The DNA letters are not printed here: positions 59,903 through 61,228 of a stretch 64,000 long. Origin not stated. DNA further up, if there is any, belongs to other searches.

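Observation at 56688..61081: GT2 / radical-SAM-SPASM / HpnJ-like B12-radical-SAM / GT2 cluster: candidate glycolipid headgroup-modification pathway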

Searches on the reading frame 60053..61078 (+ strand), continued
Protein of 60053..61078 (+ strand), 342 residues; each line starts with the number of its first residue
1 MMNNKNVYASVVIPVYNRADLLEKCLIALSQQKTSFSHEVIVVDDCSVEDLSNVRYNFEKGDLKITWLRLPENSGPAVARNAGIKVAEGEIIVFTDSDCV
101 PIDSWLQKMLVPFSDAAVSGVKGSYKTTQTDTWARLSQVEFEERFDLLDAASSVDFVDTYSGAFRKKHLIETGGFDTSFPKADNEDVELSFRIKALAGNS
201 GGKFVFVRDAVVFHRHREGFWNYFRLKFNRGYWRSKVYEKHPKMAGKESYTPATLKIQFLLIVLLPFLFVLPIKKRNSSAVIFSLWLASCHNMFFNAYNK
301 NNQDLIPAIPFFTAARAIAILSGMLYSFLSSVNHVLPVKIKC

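Call 53: find_homologous_proteins(query=window:60053-61078:+, max_evalue=1e-10)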
Query window:60053-61078:+ (342 aa): 1361 proteins with E <= 1e-10 among 5134 candidates; the best 120 are listed.
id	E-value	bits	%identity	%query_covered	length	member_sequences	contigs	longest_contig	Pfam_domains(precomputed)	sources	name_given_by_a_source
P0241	4.3e-229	777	100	100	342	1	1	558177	PF10111.15,PF13641.13,PF00535.33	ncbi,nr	ncbi:MAG: glycosyltransferase [Candidatus Riflebacteria bacterium]|nr:glycosyltransferase [Candidatu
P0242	7.8e-113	395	53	99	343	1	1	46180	PF10111.15,PF13506.14,PF13641.13,PF00535.33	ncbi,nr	ncbi:MAG: glycosyltransferase [Candidatus Riflebacteria bacterium]|nr:glycosyltransferase [Candidatu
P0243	2.5e-106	373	54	96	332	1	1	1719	PF13632.13,PF10111.15,PF13641.13,PF00535.33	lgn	-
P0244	5.3e-106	372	55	94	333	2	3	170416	PF13632.13,PF10111.15,PF13506.14,PF13641.13,PF00535.33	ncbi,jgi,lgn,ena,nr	ncbi:MAG TPA: glycosyltransferase [Candidatus Ozemobacteraceae bacterium]|nr:glycosyltransferase [Ca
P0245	3.6e-104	366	51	98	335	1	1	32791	PF13632.13,PF10111.15,PF13506.14,PF13641.13,PF00535.33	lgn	-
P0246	2.6e-103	364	55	92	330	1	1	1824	PF13632.13,PF10111.15,PF13506.14,PF13641.13,PF00535.33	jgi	-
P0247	3.5e-103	363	52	95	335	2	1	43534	PF13632.13,PF10111.15,PF13506.14,PF13641.13,PF00535.33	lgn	-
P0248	6.4e-103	362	52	95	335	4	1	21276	PF13632.13,PF10111.15,PF13506.14,PF13641.13,PF00535.33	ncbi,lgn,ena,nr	ncbi:MAG: Hyaluronan synthase [bacterium ADurb.Bin374]|nr:MAG: Hyaluronan synthase [bacterium ADurb.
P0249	7.1e-102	359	49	98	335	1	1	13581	PF13632.13,PF10111.15,PF13506.14,PF13641.13,PF00535.33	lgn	-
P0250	1.4e-101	358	50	98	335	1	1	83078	PF13632.13,PF10111.15,PF13506.14,PF13641.13,PF00535.33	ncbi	-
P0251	1.5e-101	358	51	98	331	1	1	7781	PF13632.13,PF10111.15,PF13506.14,PF13641.13,PF00535.33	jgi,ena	-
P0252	2.6e-101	357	52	95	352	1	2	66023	PF13632.13,PF10111.15,PF13506.14,PF13641.13,PF00535.33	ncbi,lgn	-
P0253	9.0e-100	352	49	98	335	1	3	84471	PF13632.13,PF10111.15,PF13506.14,PF13641.13,PF00535.33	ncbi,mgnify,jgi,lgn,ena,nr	ncbi:MAG TPA: glycosyltransferase [Candidatus Ozemobacteraceae bacterium]|mgnify:CR=1 FL=1|nr:glycos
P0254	9.6e-100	352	53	95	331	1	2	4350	PF13632.13,PF10111.15,PF13506.14,PF13641.13,PF00535.33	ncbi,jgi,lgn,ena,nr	ncbi:MAG TPA: glycosyltransferase [Candidatus Ozemobacteraceae bacterium]|nr:glycosyltransferase [Ca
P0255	1.6e-99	351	52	92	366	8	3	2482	PF13632.13,PF10111.15,PF13506.14,PF13641.13,PF00535.33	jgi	-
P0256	4.7e-99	350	51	96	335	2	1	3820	PF13632.13,PF10111.15,PF13506.14,PF13641.13,PF00535.33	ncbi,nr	ncbi:glycosyltransferase [Candidatus Ozemobacteraceae bacterium]|nr:glycosyltransferase [Candidatus 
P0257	1.0e-98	348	51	96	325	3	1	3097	PF13632.13,PF10111.15,PF13506.14,PF13641.13,PF00535.33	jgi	-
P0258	1.1e-98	348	51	97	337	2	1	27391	PF13632.13,PF10111.15,PF13506.14,PF13641.13,PF00535.33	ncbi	-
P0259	2.6e-98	347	53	92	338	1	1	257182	PF10111.15,PF13506.14,PF13641.13,PF00535.33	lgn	-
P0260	6.1e-98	346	50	96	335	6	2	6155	PF10111.15,PF13506.14,PF13641.13,PF00535.33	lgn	-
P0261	1.4e-97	345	50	96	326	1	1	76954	PF13632.13,PF10111.15,PF13506.14,PF13641.13,PF00535.33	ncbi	-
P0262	3.6e-94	333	46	98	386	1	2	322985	PF10111.15,PF13506.14,PF13641.13,PF00535.33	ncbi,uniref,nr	ncbi:MAG: Glycosyltransferase [Candidatus Ozemobacter sibiricus]|uniref:Glycosyltransferase n=1 Tax=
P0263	2.0e-93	331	51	95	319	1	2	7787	PF13632.13,PF10111.15,PF13641.13,PF00535.33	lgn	-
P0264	4.5e-93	330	46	98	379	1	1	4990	PF10111.15,PF13506.14,PF13641.13,PF00535.33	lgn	-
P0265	1.8e-92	328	48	96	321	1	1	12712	PF13632.13,PF10111.15,PF13506.14,PF13641.13,PF00535.33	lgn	-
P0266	1.7e-91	325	58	77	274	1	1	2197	PF10111.15,PF13506.14,PF13641.13,PF00535.33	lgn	-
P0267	3.7e-91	324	50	92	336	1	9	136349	PF13632.13,PF10111.15,PF13506.14,PF13641.13,PF00535.33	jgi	jgi:glycosyltransferase involved in cell wall biosynthesis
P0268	5.0e-91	323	51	95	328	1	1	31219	PF10111.15,PF13506.14,PF13641.13,PF00535.33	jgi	jgi:GT2 family glycosyltransferase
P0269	1.6e-90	322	44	99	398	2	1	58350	PF13632.13,PF10111.15,PF13506.14,PF13641.13,PF00535.33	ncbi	ncbi:MAG: glycosyltransferase [Candidatus Ozemobacteraceae bacterium]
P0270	3.9e-90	320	50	96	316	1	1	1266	PF13632.13,PF10111.15,PF13506.14,PF13641.13,PF00535.33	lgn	-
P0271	1.6e-89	318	49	95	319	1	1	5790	PF10111.15,PF13506.14,PF13641.13,PF00535.33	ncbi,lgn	ncbi:MAG: glycosyltransferase [Candidatus Rifleibacteriota bacterium]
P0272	1.4e-88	315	50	93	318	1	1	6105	PF13632.13,PF10111.15,PF13506.14,PF13641.13,PF00535.33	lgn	-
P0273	1.1e-87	312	49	94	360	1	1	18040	PF13632.13,PF10111.15,PF13506.14,PF13641.13,PF00535.33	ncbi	-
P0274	3.2e-87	311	48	89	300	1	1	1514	PF13632.13,PF10111.15,PF13506.14,PF13641.13,PF00535.33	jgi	-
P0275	4.8e-87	310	48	96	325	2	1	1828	PF13632.13,PF10111.15,PF13506.14,PF13641.13,PF00535.33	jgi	jgi:GT2 family glycosyltransferase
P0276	1.8e-84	302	46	97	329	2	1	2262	PF13632.13,PF10111.15,PF13506.14,PF13641.13,PF00535.33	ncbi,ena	-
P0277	1.3e-83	299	46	95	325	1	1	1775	PF13632.13,PF10111.15,PF13506.14,PF13641.13,PF00535.33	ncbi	-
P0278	3.1e-83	298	45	96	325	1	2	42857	PF13632.13,PF10111.15,PF13506.14,PF13641.13,PF00535.33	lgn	-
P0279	4.3e-80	287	46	96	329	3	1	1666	PF13632.13,PF10111.15,PF13506.14,PF13641.13,PF00535.33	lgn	-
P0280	1.0e-79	286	48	92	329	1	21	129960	PF13632.13,PF10111.15,PF13506.14,PF13641.13,PF00535.33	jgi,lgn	jgi:glycosyltransferase involved in cell wall biosynthesis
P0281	2.2e-78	282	47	92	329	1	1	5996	PF13632.13,PF10111.15,PF13506.14,PF13641.13,PF00535.33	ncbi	ncbi:MAG: glycosyltransferase [Candidatus Rifleibacteriota bacterium]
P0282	7.4e-72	260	42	97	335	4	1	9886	PF13632.13,PF10111.15,PF13506.14,PF13641.13,PF00535.33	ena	-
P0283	1.4e-70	256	46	92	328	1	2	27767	PF13632.13,PF10111.15,PF13506.14,PF13641.13,PF00535.33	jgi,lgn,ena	-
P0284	3.0e-70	255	42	93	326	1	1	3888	PF13632.13,PF10111.15,PF13506.14,PF13641.13,PF00535.33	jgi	jgi:GT2 family glycosyltransferase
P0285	3.2e-70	255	48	72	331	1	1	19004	PF13632.13,PF10111.15,PF13506.14,PF13641.13,PF00535.33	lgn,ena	-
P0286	4.3e-70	254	40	96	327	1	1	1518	PF13632.13,PF10111.15,PF13506.14,PF13641.13,PF00535.33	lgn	-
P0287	7.3e-70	254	41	95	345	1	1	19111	PF13632.13,PF10111.15,PF13506.14,PF13641.13,PF00535.33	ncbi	-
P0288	9.2e-70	253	51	77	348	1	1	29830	PF13632.13,PF10111.15,PF13506.14,PF13641.13,PF00535.33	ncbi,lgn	-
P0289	1.0e-69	253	43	93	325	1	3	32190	PF13632.13,PF10111.15,PF13506.14,PF13641.13,PF00535.33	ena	-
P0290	1.3e-69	253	42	94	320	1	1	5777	PF13632.13,PF10111.15,PF13506.14,PF13641.13,PF00535.33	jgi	jgi:glycosyltransferase involved in cell wall biosynthesis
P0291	1.4e-69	253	43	92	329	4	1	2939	PF13632.13,PF10111.15,PF13506.14,PF13641.13,PF00535.33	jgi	-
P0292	1.6e-69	253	42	94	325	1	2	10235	PF13632.13,PF10111.15,PF13506.14,PF13641.13,PF00535.33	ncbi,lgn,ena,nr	ncbi:MAG TPA: glycosyltransferase [Nitrospirae bacterium]|nr:glycosyltransferase [Nitrospirota bacte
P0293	2.7e-69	252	43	94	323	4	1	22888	PF13632.13,PF10111.15,PF13506.14,PF13641.13,PF00535.33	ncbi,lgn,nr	ncbi:MAG: glycosyltransferase [Deltaproteobacteria bacterium]|nr:glycosyltransferase [Deltaproteobac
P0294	8.1e-69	250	44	94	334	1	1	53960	PF13632.13,PF10111.15,PF13506.14,PF13641.13,PF00535.33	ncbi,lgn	ncbi:MAG: glycosyltransferase [Nitrospirota bacterium]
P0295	1.1e-68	250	51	73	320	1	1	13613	PF13632.13,PF10111.15,PF13506.14,PF13641.13,PF00535.33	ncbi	-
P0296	1.7e-68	249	43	94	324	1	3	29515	PF13632.13,PF10111.15,PF13506.14,PF13641.13,PF00535.33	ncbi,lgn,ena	-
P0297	1.8e-68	249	42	92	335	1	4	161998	PF13632.13,PF10111.15,PF13506.14,PF13641.13,PF00535.33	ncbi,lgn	-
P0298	1.9e-68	249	44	92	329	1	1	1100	PF13632.13,PF10111.15,PF13506.14,PF13641.13,PF00535.33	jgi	-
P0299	2.2e-68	249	49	72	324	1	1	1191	PF13632.13,PF10111.15,PF13506.14,PF13641.13,PF00535.33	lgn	-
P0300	2.4e-68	249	43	94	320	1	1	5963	PF13632.13,PF10111.15,PF13506.14,PF13641.13,PF00535.33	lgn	-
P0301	2.5e-68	249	45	93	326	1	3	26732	PF13632.13,PF10111.15,PF13506.14,PF13641.13,PF00535.33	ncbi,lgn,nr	ncbi:MAG: glycosyltransferase [Nitrospinae bacterium]|nr:glycosyltransferase [Nitrospinota bacterium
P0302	4.1e-68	248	42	94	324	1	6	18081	PF13632.13,PF10111.15,PF13506.14,PF13641.13,PF00535.33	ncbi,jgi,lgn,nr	ncbi:MAG: glycosyltransferase [Planctomycetes bacterium]|nr:glycosyltransferase [Planctomycetota bac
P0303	4.1e-68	248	43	93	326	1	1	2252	PF13632.13,PF10111.15,PF13506.14,PF13641.13,PF00535.33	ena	-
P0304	4.8e-68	248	47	82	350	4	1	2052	PF13632.13,PF10111.15,PF13506.14,PF13641.13,PF00535.33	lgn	-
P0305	5.3e-68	247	47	81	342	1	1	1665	PF13632.13,PF10111.15,PF13506.14,PF13641.13,PF00535.33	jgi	jgi:glycosyltransferase involved in cell wall biosynthesis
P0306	5.5e-68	247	43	94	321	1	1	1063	PF13632.13,PF10111.15,PF13506.14,PF13641.13,PF00535.33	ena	-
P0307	9.1e-68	247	43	94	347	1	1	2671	PF13632.13,PF10111.15,PF13506.14,PF13641.13,PF00535.33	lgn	-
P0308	1.0e-67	247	44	94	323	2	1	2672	PF13632.13,PF10111.15,PF13506.14,PF13641.13,PF00535.33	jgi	jgi:cellulose synthase/poly-beta-1,6-N-acetylglucosamine synthase-like glycosyltransferase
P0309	1.2e-67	246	43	93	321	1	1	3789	PF13632.13,PF10111.15,PF13506.14,PF13641.13,PF00535.33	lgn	-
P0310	1.3e-67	246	41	99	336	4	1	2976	PF13632.13,PF10111.15,PF13641.13,PF00535.33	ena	-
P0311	1.5e-67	246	50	72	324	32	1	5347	PF13632.13,PF10111.15,PF13506.14,PF13641.13,PF00535.33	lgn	-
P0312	1.7e-67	246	46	81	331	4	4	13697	PF13632.13,PF10111.15,PF13506.14,PF13641.13,PF00535.33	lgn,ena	-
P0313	1.7e-67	246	43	94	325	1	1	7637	PF13632.13,PF10111.15,PF13506.14,PF13641.13,PF00535.33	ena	-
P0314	1.9e-67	246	46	89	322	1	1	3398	PF13632.13,PF10111.15,PF13506.14,PF13641.13,PF00535.33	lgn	-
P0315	2.0e-67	246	40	95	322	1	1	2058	PF13632.13,PF10111.15,PF13506.14,PF13641.13,PF00535.33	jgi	jgi:glycosyltransferase involved in cell wall biosynthesis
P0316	2.4e-67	245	49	76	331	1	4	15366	PF13632.13,PF10111.15,PF13506.14,PF13641.13,PF00535.33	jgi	jgi:glycosyltransferase involved in cell wall biosynthesis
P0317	2.5e-67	245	42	96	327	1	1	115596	PF13632.13,PF10111.15,PF13506.14,PF13641.13,PF00535.33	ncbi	ncbi:MAG: glycosyltransferase [Nitrospirota bacterium]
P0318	3.7e-67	245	41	97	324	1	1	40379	PF13632.13,PF10111.15,PF13506.14,PF13641.13,PF00535.33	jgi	-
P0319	3.8e-67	245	46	72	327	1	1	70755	PF13632.13,PF10111.15,PF13506.14,PF13641.13,PF00535.33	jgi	jgi:GT2 family glycosyltransferase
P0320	4.9e-67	244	44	93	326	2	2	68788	PF13632.13,PF10111.15,PF13506.14,PF13641.13,PF00535.33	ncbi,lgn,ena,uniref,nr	ncbi:MAG: glycosyltransferase [Alphaproteobacteria bacterium]|uniref:Glycosyltransferase n=1 Tax=Can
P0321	4.9e-67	244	49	72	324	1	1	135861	PF13632.13,PF10111.15,PF13506.14,PF13641.13,PF00535.33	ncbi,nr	ncbi:MAG: glycosyltransferase [Candidatus Kuenenia sp.]|nr:glycosyltransferase [Candidatus Kuenenia 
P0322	5.4e-67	244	48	71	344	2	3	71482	PF13632.13,PF10111.15,PF13506.14,PF13641.13,PF00535.33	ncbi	-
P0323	5.5e-67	244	48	73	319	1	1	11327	PF13632.13,PF10111.15,PF13506.14,PF13641.13,PF00535.33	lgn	-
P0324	5.7e-67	244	45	94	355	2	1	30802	PF13632.13,PF10111.15,PF13506.14,PF13641.13,PF00535.33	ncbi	-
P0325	5.8e-67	244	48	75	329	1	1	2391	PF13632.13,PF10111.15,PF13506.14,PF13641.13,PF00535.33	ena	-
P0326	7.2e-67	244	42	92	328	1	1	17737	PF13632.13,PF10111.15,PF13506.14,PF13641.13,PF00535.33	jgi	jgi:glycosyltransferase involved in cell wall biosynthesis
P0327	7.3e-67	244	41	96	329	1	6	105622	PF13632.13,PF10111.15,PF13506.14,PF13641.13,PF00535.33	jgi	jgi:glycosyltransferase involved in cell wall biosynthesis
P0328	7.3e-67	244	48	72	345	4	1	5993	PF13632.13,PF10111.15,PF13506.14,PF13641.13,PF00535.33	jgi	jgi:GT2 family glycosyltransferase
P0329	7.9e-67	244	43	92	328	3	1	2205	PF13632.13,PF10111.15,PF13506.14,PF13641.13,PF00535.33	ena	-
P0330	8.0e-67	244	42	96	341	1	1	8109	PF13632.13,PF10111.15,PF13506.14,PF13641.13,PF00535.33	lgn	-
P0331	8.3e-67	244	44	94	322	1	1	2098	PF13632.13,PF10111.15,PF13506.14,PF13641.13,PF00535.33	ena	-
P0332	8.4e-67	244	44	90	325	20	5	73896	PF13632.13,PF10111.15,PF13506.14,PF13641.13,PF00535.33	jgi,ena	-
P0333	8.4e-67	244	43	95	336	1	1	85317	PF13632.13,PF10111.15,PF13506.14,PF13641.13,PF00535.33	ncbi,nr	ncbi:MAG: glycosyltransferase [Deltaproteobacteria bacterium]|nr:glycosyltransferase [Deltaproteobac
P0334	8.7e-67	244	42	92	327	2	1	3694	PF13632.13,PF10111.15,PF13506.14,PF13641.13,PF00535.33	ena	-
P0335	8.9e-67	243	41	94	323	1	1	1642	PF13632.13,PF10111.15,PF13506.14,PF13641.13,PF00535.33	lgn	-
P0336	1.0e-66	243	43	94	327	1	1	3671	PF13632.13,PF10111.15,PF13506.14,PF13641.13,PF00535.33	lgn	-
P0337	1.2e-66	243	41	93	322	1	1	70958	PF13632.13,PF10111.15,PF13506.14,PF13641.13,PF00535.33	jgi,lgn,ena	-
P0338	1.2e-66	243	42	94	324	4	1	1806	PF13632.13,PF10111.15,PF13506.14,PF13641.13,PF00535.33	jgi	-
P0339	1.3e-66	243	42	94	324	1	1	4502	PF13632.13,PF10111.15,PF13506.14,PF13641.13,PF00535.33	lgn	-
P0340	1.3e-66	243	41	95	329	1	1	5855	PF10111.15,PF13506.14,PF13641.13,PF00535.33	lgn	-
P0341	1.3e-66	243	42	96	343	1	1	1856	PF13632.13,PF10111.15,PF13506.14,PF13641.13,PF00535.33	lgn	-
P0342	1.4e-66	243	44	86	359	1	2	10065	PF13632.13,PF10111.15,PF13506.14,PF13641.13,PF00535.33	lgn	-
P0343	1.4e-66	243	41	94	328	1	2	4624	PF13632.13,PF10111.15,PF13506.14,PF13641.13,PF00535.33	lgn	-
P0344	1.5e-66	243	43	94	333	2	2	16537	PF13632.13,PF10111.15,PF13506.14,PF13641.13,PF00535.33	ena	-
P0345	1.6e-66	243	40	94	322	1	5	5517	PF13632.13,PF10111.15,PF13506.14,PF13641.13,PF00535.33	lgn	-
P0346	1.6e-66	243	41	94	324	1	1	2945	PF13632.13,PF10111.15,PF13506.14,PF13641.13,PF00535.33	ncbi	-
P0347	1.6e-66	243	48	76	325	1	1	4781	PF13632.13,PF10111.15,PF13506.14,PF13641.13,PF00535.33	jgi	jgi:glycosyltransferase involved in cell wall biosynthesis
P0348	1.7e-66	243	43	93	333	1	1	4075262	PF13632.13,PF10111.15,PF13506.14,PF13641.13,PF00535.33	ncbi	ncbi:Glycosyltransferase 2-like domain-containing protein [Candidatus Electrothrix laxa]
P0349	1.7e-66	243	41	94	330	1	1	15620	PF13632.13,PF10111.15,PF13506.14,PF13641.13,PF00535.33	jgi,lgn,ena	-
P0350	2.2e-66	242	48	74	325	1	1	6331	PF13632.13,PF10111.15,PF13506.14,PF13641.13,PF00535.33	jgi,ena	-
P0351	2.4e-66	242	41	94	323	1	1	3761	PF13632.13,PF10111.15,PF13506.14,PF13641.13,PF00535.33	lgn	-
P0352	2.8e-66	242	47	77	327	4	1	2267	PF10111.15,PF13641.13,PF00535.33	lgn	-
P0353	3.1e-66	242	48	71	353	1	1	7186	PF13632.13,PF10111.15,PF13506.14,PF13641.13,PF00535.33,PF13704.14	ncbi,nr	ncbi:MAG: glycosyltransferase [Anaerolineae bacterium]|nr:glycosyltransferase [Anaerolineae bacteriu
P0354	3.2e-66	242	44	93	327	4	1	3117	PF13632.13,PF10111.15,PF13506.14,PF13641.13,PF00535.33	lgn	-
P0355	3.3e-66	242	42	95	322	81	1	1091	PF13632.13,PF10111.15,PF13506.14,PF13641.13,PF00535.33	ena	-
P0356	3.7e-66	241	42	95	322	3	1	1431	PF13632.13,PF10111.15,PF13506.14,PF13641.13,PF00535.33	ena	-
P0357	3.9e-66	241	44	92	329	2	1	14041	PF13632.13,PF10111.15,PF13506.14,PF13641.13,PF00535.33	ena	-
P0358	3.9e-66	241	42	94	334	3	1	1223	PF13632.13,PF10111.15,PF13506.14,PF13641.13,PF00535.33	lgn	-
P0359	5.3e-66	241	50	73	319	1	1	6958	PF13632.13,PF10111.15,PF13506.14,PF13641.13,PF00535.33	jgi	jgi:GT2 family glycosyltransferase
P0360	5.5e-66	241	44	93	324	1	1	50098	PF13632.13,PF10111.15,PF13506.14,PF13641.13,PF00535.33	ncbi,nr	ncbi:MAG: glycosyltransferase [Nitrospirae bacterium]|nr:glycosyltransferase [Nitrospirota bacterium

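Call 63: predict_structure(alignment_id=A2)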
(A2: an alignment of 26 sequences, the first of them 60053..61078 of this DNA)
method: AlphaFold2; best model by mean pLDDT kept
length: 342 residues; sequences in the alignment: 26
mean_pLDDT: 91.9   pTM: 0.90
mean pLDDT of the five models: 91.9, 91.7, 91.3, 91.2, 90.1
residues with pLDDT >= 90: 280; 70-90: 42; 50-70: 10; < 50: 10
segments of 3 or more residues with pLDDT < 50: 1-3, 336-342
pLDDT, mean of each block of 10 residues (from residue 1): 72 96 98 97 97 95 95 96 98 97 98 96 94 95 95 94 97 92 88 85 92 92 95 94 87 94 88 76 95 96 97 97 95 59 40
secondary structure, 60 per line:
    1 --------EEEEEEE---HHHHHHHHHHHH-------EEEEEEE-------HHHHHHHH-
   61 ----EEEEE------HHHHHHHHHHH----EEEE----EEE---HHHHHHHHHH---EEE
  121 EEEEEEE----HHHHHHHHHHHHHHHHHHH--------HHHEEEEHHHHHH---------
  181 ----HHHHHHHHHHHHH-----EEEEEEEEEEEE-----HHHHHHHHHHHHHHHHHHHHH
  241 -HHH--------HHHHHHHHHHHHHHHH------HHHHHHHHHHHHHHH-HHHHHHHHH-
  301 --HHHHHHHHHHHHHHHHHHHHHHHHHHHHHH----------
elements in order: E9-15 H19-30 E38-44 H52-59 E65-69 H76-86 E91-94 E99-101 H105-114 E118-127 H132-150 E162-165 H166-171 H185-197 E203-214 H220-240 H253-268 H275-289 H291-299 H303-332
